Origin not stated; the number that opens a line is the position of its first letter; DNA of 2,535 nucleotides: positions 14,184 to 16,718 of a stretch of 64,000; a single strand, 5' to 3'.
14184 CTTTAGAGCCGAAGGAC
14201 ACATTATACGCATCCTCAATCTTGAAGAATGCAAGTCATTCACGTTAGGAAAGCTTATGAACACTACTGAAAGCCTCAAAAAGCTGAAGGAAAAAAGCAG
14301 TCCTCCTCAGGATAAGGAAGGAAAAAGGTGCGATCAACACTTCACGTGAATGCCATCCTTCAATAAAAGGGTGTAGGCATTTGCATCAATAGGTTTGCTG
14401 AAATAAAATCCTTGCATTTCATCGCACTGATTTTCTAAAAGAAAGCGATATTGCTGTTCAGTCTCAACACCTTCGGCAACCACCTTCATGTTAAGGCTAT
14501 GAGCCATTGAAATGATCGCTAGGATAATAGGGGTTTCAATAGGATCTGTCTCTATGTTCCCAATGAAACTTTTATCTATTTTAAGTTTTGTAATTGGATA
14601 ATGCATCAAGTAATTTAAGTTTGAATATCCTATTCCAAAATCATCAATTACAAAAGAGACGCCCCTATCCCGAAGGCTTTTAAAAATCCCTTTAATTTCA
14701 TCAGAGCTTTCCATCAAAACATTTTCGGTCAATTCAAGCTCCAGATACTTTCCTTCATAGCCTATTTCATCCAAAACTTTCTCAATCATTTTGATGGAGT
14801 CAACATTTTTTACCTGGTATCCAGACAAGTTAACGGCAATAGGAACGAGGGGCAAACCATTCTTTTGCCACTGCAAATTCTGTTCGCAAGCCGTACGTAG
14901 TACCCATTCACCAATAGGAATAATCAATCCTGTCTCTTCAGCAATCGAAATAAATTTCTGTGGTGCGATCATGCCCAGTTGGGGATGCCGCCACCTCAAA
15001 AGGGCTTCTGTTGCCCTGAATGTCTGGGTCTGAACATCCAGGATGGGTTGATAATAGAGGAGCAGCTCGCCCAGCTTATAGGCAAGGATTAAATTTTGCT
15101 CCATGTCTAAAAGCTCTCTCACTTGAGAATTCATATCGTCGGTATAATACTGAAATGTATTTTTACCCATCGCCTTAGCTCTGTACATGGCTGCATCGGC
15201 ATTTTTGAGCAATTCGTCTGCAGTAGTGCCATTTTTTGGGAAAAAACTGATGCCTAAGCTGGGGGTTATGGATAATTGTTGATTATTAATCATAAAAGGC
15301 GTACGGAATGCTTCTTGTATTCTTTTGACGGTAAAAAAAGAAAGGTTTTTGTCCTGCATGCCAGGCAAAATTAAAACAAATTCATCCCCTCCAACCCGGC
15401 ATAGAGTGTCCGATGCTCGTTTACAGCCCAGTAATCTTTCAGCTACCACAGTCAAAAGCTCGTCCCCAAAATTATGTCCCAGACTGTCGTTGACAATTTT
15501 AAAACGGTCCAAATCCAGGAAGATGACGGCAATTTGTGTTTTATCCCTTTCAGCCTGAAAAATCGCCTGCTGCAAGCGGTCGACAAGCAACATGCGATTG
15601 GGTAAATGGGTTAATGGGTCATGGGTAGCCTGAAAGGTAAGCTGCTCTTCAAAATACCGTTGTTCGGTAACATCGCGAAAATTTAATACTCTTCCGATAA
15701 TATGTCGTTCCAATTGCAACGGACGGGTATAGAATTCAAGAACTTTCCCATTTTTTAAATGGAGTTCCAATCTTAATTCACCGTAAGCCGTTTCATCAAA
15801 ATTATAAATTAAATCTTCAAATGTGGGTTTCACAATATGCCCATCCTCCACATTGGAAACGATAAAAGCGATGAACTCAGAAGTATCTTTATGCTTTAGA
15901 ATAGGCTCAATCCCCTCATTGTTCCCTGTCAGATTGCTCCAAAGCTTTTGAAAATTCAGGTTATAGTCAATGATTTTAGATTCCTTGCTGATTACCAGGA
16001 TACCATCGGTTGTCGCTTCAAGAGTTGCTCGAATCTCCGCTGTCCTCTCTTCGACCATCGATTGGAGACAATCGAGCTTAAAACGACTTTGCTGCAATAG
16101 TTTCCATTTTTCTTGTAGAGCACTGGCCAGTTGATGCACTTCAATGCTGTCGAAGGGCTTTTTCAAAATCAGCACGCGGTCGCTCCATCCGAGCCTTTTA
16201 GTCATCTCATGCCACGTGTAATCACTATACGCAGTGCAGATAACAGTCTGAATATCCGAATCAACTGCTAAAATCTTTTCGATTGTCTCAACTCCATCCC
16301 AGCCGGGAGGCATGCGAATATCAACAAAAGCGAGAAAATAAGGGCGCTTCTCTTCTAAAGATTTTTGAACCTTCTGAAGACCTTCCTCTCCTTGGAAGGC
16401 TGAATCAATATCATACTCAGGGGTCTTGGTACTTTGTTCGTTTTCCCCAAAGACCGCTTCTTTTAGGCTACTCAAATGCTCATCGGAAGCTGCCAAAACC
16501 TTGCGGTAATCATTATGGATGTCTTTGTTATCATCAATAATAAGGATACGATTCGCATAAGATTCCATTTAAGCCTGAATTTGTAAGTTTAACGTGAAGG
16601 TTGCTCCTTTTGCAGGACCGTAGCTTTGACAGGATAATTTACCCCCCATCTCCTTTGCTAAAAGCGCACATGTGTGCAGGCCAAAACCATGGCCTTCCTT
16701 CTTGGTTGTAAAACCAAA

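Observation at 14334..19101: Complete FIST / PAS-kinase / REC-PAS-GGDEF-EAL operon: a c-di-GMP signalling module in a chlamydia-like genome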

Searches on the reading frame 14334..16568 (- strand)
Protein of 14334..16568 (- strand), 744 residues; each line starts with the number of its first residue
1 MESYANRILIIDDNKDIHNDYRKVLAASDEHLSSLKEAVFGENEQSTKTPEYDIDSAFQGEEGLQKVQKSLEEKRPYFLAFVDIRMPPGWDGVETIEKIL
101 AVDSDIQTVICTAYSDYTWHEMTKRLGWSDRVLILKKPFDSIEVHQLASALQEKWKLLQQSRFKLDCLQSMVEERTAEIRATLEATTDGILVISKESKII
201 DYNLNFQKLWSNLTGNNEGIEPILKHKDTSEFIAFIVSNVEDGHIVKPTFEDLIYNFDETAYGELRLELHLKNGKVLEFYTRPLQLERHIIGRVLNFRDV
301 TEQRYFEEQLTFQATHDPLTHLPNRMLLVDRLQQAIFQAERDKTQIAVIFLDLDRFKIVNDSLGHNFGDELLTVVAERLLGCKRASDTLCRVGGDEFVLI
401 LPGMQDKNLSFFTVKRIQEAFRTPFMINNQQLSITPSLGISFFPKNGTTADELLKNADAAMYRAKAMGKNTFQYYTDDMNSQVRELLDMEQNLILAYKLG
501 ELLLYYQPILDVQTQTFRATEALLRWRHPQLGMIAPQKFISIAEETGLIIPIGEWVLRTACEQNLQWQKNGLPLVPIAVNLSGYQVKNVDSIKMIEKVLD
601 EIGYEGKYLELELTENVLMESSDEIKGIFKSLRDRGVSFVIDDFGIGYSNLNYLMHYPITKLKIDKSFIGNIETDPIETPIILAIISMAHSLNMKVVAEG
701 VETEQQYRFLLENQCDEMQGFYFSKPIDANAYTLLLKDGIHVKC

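Call 3: search_protein_families(library=pfam, proteins=[window:14334-16568:-], max_evalue=0.01)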
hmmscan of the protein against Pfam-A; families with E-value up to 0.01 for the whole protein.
window:14334-16568:- (744 aa): 3 families
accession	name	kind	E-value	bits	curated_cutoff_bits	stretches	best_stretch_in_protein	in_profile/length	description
PF00563.25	EAL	-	9.5e-70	235.1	31.3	1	496-726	7-236/236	EAL domain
PF00990.26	GGDEF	-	8.1e-47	159.4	23.8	1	314-470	1-160/161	Diguanylate cyclase, GGDEF domain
PF00072.30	Response_reg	-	4.2e-08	33.8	30.2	1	48-146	19-108/111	Response regulator receiver domain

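Call 4: search_protein_families(library=ncbifam, proteins=[window:14334-16568:-], max_evalue=0.01)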
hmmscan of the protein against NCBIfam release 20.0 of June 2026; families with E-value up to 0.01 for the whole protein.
window:14334-16568:- (744 aa): 38 families (the best 25 are shown)
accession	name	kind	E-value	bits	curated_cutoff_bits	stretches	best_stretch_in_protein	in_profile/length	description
NF045675.1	PhdiestaseDibA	equivalog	4.1e-140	468.1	980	1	295-731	184-620/623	phosphodiesterase DibA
NF007474.0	PRK10060.1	equivalog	1.6e-118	396.7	782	1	298-737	221-655/663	cyclic di-GMP phosphodiesterase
NF053781.1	cdiGMPphdstlr2612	equivalog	1.1e-109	367.8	1600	1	297-737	823-1266/1268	Tlr1612 family c-di-GMP phosphodiesterase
NF008467.0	PRK11359.1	equivalog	1.1e-101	341.2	857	1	313-731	375-787/800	oxygen-sensing cyclic-di-GMP phosphodiesterase DosP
NF052458.1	PhdiestGepA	equivalog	5.1e-96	322.7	1200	1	308-730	419-835/840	phosphodiesterase GepA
NF008807.1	PRK11829.1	equivalog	4.8e-80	269.5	733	1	315-729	243-655/670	biofilm formation regulator HmsP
NF007298.0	PRK09776.1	equivalog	3.4e-74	250.4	1135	1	286-725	656-1095/1111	diguanylate cyclase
NF007839.0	PRK10551.1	equivalog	1.5e-52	178.8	461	1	489-736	264-510/518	cyclic di-GMP phosphodiesterase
NF007423.1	PRK09966.1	equivalog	1.4e-48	165.7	325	1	307-465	232-390/390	diguanylate cyclase DgcN/YfiN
TIGR00254.1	GGDEF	domain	1.2e-43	148.7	37.4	1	311-474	2-166/168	diguanylate cyclase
NF052596.1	RR_EAL_PvrR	equivalog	5.5e-43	147.1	580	1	480-738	133-391/398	response regulator cyclic di-GMP phosphodiesterase PvrR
NF045673.1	c-di-GMPRcptLapD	equivalog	3.2e-41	141.4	1020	1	302-727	224-645/647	cyclic di-GMP receptor LapD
NF038266.1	diguan_SiaD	equivalog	7.5e-39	133.6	290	1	304-471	84-251/252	biofilm regulation diguanylate cyclase SiaD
NF007135.0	PRK09581.1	equivalog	3.2e-37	128.4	474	1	313-471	291-451/457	PleD family two-component system response regulator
NF051473.1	DigCycDgcsShew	equivalog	2.8e-36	125.4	400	1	308-473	129-289/291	diguanylate cyclase DgcS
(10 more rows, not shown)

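Call 79: search_solved_structures(query=window:14334-16568:-, max_evalue=1e-30, show_alignments=2)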
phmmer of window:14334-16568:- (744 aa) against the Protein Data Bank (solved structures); distinct sequences matched with E-value up to 1e-30: 32.
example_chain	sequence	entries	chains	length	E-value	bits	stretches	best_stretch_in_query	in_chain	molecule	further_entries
5m3c_A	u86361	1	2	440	5.7e-117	395.1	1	316-732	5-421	Diguanylate cyclase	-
4rnh_A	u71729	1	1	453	6.4e-114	385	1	313-736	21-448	Motility regulator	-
4rnf_A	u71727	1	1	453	1.6e-112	380.4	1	313-736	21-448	Motility regulator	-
9cmf_A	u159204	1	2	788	4.6e-70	240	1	279-730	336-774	Oxygen sensor protein DosP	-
9clo_A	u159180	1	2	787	4.9e-70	240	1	279-730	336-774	Oxygen sensor protein DosP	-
9cdr_A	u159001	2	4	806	5e-70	239.9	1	279-730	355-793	Oxygen sensor protein DosP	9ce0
9bgv_A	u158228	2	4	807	5e-70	239.9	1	279-730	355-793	Oxygen sensor protein DosP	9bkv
4rni_A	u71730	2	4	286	5.4e-63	216.7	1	477-736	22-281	Motility regulator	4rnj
5xgb_A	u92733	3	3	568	7.1e-61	209.7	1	282-727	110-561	Uncharacterized protein | Uncharacterized protein PA0861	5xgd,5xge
2r6o_A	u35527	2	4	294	1.7e-57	198.5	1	480-736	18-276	Putative diguanylate cyclase/phosphodiesterase (GGDEF & EAL domains) | PUTATIVE DIGUANYLATE CYCLASE/PHOSPHODIESTERASE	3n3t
5m1t_A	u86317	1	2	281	3e-54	187.8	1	478-730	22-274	MucR Phosphodiesterase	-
8arv_A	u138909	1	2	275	6.2e-54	186.7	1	488-738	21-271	Bifunctional diguanylate cyclase/phosphodiesterase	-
4hu3_A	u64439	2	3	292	2.6e-51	178.1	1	469-730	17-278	Oxygen sensor protein DosP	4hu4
5yrp_A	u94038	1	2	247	4.3e-49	170.7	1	500-737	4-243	Sensory box/response regulator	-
6hq4_A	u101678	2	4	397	1.5e-44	155.8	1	477-737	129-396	EAL Enzyme Bd1971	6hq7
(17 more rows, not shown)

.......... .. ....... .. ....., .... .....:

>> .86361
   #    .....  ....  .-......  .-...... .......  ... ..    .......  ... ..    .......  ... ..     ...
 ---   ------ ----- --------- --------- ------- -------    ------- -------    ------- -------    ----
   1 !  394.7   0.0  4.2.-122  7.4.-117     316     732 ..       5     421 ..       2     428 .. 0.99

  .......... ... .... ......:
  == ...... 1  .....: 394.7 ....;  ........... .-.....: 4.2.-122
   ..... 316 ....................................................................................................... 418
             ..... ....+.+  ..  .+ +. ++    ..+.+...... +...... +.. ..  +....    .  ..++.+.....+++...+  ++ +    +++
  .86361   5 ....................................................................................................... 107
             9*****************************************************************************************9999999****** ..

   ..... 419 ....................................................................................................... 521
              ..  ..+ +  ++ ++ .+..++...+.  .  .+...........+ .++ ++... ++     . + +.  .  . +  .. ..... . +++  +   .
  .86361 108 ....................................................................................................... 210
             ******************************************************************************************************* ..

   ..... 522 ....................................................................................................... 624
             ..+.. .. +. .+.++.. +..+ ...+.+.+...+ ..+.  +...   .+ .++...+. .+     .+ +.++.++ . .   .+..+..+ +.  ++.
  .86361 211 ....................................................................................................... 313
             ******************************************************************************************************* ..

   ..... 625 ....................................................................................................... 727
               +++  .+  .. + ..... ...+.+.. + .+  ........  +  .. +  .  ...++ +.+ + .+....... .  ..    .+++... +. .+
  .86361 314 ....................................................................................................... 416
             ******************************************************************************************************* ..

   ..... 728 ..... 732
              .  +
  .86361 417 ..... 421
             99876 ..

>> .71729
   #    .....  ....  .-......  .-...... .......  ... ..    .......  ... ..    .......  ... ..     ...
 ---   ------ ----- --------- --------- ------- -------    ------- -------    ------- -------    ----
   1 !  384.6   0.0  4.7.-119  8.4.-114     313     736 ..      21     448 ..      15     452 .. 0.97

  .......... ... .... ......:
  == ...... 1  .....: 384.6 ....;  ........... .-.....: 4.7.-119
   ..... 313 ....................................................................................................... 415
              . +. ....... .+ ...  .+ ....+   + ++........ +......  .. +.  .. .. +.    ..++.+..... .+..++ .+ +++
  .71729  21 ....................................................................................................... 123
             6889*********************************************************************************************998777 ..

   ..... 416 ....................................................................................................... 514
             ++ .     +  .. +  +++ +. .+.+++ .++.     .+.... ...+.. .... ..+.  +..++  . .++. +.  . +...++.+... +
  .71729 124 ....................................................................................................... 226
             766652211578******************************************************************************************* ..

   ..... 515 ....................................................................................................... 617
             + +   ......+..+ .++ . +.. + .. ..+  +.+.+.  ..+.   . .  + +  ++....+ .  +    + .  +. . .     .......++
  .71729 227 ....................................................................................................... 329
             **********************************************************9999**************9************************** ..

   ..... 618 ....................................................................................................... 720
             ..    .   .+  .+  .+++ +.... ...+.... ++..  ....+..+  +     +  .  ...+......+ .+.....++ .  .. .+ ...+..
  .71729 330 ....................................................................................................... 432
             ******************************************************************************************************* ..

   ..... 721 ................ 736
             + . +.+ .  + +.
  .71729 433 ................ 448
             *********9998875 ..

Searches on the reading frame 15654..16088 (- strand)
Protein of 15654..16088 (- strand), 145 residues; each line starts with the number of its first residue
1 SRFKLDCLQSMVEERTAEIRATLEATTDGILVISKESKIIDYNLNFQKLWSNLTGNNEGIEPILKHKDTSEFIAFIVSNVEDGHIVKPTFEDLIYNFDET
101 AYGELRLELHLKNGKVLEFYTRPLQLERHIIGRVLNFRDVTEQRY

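Call 65: search_protein_families(library=pfam, proteins=[window:15654-16088:-], max_evalue=10)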
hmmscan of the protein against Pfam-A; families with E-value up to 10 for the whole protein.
window:15654-16088:- (145 aa): 3 families
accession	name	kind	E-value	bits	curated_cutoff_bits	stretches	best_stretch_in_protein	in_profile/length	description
PF12860.13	PAS_7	-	0.002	18.7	27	1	24-144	2-111/115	PAS fold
PF08448.16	PAS_4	-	0.0042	17.7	23.1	2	110-144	73-109/110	PAS fold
PF13188.13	PAS_8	-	0.14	12.5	21.8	1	19-50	3-34/65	PAS domain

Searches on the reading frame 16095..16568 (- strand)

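Call 65: search_protein_families(library=pfam, proteins=[window:16095-16568:-], max_evalue=10)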
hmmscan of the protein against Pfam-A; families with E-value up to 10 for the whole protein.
window:16095-16568:- (158 aa): 3 families
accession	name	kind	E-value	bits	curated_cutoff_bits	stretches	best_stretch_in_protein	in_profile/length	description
PF00072.30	Response_reg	-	6.8e-10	39.5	30.2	1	48-146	19-108/111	Response regulator receiver domain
PF07700.20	HNOB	-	0.006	16.9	25.5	1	105-154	7-56/163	Haem-NO-binding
PF10245.14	MRP-S22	-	0.17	12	25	1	38-138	22-111/243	Mitochondrial 28S ribosomal protein S22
